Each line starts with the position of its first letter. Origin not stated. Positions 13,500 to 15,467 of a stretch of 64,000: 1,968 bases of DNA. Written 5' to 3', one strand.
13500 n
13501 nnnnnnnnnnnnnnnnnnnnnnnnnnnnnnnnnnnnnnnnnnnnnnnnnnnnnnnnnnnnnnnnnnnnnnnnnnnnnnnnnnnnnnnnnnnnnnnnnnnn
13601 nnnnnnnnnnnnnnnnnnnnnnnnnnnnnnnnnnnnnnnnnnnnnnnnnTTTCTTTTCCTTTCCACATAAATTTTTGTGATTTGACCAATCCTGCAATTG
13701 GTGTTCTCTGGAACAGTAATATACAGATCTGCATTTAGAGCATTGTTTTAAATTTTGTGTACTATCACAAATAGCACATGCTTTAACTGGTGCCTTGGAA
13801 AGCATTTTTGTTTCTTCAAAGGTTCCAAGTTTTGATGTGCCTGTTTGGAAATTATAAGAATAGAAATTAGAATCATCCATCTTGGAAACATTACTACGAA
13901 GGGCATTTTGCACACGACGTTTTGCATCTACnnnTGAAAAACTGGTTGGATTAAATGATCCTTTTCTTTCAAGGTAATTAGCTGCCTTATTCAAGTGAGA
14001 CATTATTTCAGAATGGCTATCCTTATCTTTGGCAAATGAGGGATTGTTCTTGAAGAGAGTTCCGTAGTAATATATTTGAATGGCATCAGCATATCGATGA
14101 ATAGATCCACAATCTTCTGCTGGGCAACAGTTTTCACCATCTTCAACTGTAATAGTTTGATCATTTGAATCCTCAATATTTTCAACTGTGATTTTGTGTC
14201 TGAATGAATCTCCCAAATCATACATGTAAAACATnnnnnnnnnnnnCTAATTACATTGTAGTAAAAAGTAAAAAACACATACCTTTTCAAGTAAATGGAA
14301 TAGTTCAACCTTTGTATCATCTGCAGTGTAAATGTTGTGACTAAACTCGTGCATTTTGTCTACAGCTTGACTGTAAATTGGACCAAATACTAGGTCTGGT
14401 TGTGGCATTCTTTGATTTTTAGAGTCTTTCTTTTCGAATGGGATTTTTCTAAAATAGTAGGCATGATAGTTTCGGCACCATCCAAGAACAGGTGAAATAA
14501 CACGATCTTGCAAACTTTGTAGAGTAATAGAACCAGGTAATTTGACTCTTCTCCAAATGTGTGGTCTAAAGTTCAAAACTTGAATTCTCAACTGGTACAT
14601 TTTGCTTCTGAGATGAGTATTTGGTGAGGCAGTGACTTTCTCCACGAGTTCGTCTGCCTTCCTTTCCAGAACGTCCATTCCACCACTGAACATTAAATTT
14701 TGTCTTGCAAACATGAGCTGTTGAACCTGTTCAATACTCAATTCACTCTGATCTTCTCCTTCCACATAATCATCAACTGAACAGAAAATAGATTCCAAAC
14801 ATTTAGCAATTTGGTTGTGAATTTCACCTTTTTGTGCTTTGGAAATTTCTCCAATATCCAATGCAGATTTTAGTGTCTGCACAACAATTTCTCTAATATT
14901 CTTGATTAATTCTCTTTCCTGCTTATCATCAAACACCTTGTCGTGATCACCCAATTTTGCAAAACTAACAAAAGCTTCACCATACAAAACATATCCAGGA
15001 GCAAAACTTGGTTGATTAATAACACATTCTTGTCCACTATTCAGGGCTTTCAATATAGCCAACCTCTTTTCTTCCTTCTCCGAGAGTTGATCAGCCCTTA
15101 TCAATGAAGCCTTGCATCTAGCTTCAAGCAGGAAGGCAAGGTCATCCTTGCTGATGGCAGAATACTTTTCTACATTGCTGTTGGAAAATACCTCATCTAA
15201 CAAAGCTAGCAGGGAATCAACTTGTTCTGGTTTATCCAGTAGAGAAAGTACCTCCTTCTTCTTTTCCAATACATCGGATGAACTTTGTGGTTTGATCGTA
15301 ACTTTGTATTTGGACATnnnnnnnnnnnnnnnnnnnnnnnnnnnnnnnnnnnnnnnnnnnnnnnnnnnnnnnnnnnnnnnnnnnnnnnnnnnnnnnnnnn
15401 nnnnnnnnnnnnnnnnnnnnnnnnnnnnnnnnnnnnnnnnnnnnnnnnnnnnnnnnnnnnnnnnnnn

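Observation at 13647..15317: PRiA4b-ORF3-like domain fused to a MYND finger, with an in-frame TAA between the two parts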

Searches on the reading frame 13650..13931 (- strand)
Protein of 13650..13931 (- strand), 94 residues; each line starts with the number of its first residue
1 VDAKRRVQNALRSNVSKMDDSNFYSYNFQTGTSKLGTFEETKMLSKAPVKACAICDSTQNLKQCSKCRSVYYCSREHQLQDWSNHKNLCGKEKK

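Call 4: search_protein_families(library=pfam, proteins=[window:13650-13931:-], max_evalue=0.01)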
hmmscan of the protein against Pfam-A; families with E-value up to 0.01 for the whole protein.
seq(94 aa): 2 families
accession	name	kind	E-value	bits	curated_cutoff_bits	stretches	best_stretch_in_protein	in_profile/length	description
PF01753.24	zf-MYND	-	1.2e-11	44.8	22.7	1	52-89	1-39/39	MYND finger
PF13824.12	zf-Mss51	-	0.0024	18.4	27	1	52-90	2-43/55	Zinc-finger of mitochondrial splicing suppressor 51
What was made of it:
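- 13665..13778 (-): MYND zinc finger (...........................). Call 4: PF01753 44.8 bits, E=1.2e-11.
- On zf-MYND (Pfam PF01753): 44.8 bits against a cut-off of 22.7, E=1.2e-11, full profile 1-39 (call 4).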

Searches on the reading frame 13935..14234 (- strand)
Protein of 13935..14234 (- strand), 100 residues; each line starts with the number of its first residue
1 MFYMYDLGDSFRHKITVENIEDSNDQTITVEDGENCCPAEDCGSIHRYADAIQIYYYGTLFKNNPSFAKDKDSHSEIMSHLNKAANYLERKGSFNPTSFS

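Call 41: find_encoding_contigs(protein=window:13935-14234:-, flank=5000, max_places=6)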
Protein seq(100 aa) (100 aa): no gene with exactly this product is on record in the collection.
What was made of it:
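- The exact 100-residue ORF that ends at the TAA is not on record in any other assembly (call 41). The TAA-truncated ORF has no independent record elsewhere (call 41).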

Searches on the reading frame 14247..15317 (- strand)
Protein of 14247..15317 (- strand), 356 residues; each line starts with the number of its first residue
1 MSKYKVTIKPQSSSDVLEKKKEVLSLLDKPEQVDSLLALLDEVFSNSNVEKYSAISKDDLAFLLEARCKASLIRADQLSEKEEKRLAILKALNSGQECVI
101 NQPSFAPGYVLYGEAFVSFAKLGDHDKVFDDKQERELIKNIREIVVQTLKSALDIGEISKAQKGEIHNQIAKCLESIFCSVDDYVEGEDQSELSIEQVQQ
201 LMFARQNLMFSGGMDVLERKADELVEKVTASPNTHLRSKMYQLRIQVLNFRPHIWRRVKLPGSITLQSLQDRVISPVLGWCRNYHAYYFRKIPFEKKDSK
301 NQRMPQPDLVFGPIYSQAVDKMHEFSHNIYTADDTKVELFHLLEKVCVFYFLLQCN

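Call 7: list_cluster_members(proteins=[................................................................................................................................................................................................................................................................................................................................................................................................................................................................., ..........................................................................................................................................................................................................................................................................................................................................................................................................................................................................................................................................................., window:14247-15317:-, window:44773-46344:+, window:23437-25239:+, window:37130-38959:-, window:13650-13880:-])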
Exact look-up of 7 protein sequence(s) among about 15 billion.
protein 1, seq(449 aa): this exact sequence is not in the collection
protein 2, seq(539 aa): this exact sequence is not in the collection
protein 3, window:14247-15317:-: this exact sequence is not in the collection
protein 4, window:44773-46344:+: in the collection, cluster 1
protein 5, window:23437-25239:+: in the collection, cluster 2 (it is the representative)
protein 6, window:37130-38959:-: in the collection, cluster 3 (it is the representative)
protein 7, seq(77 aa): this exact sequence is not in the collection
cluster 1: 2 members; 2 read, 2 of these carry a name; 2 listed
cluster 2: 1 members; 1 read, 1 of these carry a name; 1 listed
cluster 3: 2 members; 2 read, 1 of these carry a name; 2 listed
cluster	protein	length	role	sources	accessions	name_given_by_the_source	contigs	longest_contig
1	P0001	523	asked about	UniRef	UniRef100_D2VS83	Spastin n=2 Tax=Naegleria gruberi TaxID=5762 RepID=SPAST_NAEGR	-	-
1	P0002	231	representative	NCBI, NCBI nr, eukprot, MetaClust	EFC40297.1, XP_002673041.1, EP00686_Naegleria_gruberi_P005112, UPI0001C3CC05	predicted protein [Naegleria gruberi] | uncharacterized protein NAEGRDRAFT_83257 [Naegleria gruberi] | XP_002673041.1 predicted protein [Naegleria gruberi strain NEG-M]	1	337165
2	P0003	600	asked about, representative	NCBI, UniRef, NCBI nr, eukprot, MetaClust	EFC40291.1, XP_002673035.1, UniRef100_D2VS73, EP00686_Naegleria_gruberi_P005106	predicted protein [Naegleria gruberi] | Predicted protein n=1 Tax=Naegleria gruberi TaxID=5762 RepID=D2VS73_NAEGR | uncharacterized protein NAEGRDRAFT_51840 [Naegleria gruberi]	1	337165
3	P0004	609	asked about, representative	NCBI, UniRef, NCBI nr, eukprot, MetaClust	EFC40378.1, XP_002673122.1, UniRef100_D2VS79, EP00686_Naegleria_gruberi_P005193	predicted protein [Naegleria gruberi] | Predicted protein n=1 Tax=Naegleria gruberi TaxID=5762 RepID=D2VS79_NAEGR | uncharacterized protein NAEGRDRAFT_71843 [Naegleria gruberi]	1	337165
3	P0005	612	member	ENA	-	-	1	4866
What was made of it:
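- Organism and locus: neighbouring ORFs are exact matches to N. gruberi NEG-M proteins on a 337,165-nt scaffold (call 7). The exact 77-residue product is not in any collection (call 7).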

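Call 63: predict_structure(alignment_id=A5)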
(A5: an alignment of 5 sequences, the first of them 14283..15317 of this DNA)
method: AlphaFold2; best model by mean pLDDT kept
length: 345 residues; sequences in the alignment: 5
mean_pLDDT: 57.1   pTM: 0.41
mean pLDDT of the five models: 57.1, 52.5, 51.9, 47.1, 45.6
residues with pLDDT >= 90: 0; 70-90: 91; 50-70: 111; < 50: 143
segments of 3 or more residues with pLDDT < 50: 1-12, 47-50, 123-158, 160-162, 166-217, 282-284, 295-306, 313-329
pLDDT, mean of each block of 10 residues (from residue 1): 34 65 83 86 60 68 84 82 62 61 58 56 43 44 47 45 48 40 34 36 37 45 64 78 67 68 80 64 52 47 46 41 40 70 70
secondary structure, 60 per line:
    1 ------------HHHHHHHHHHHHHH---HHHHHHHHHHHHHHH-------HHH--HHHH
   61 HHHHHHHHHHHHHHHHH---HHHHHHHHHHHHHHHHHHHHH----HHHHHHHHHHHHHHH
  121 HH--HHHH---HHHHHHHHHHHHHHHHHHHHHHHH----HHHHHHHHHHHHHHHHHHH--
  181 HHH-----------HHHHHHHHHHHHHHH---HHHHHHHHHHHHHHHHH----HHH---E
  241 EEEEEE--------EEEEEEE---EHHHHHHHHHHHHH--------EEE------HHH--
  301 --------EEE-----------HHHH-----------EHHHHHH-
elements in order: H13-26 H30-44 H57-77 H81-101 H106-122 H125-128 H132-155 H160-178 H195-209 H213-229 E240-246 E255-261 H266-278 E287-289 E309-311 H323-326 H339-344
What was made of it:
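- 14283..15317 (-): Exon 1 (345 codons): ATG, an N-terminal all-helical region, and the first half of the PRiA4_ORF3 domain. The structure model is all-helical for residues 13-229 but of low confidence, pLDDT 57 (call 63).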

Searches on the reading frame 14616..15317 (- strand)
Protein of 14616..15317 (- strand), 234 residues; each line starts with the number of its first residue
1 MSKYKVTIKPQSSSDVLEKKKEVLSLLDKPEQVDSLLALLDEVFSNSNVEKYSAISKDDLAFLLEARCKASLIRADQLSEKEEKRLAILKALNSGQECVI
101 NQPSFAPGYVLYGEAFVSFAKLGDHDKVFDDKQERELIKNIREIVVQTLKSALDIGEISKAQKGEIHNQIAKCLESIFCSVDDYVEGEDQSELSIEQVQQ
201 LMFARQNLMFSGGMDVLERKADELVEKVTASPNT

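Call 49: search_protein_families(library=pfam, proteins=[window:14616-15317:-], max_evalue=1)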
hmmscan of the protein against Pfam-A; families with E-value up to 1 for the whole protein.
window:14616-15317:- (234 aa): 3 families
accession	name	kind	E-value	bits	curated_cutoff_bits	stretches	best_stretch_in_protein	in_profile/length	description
PF09204.15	Colicin_immun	-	0.0025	18.8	22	1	165-196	41-73/88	Bacterial self-protective colicin-like immunity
PF20886.2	PWP3A-B_C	-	0.061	13.7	27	1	23-68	55-100/141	PWWP domain-containing DNA repair factor 3A/B, C-terminal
PF05709.17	Sipho_tail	-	0.088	13.5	24.2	0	5-32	53-80/118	Phage tail protein RIFT-related domain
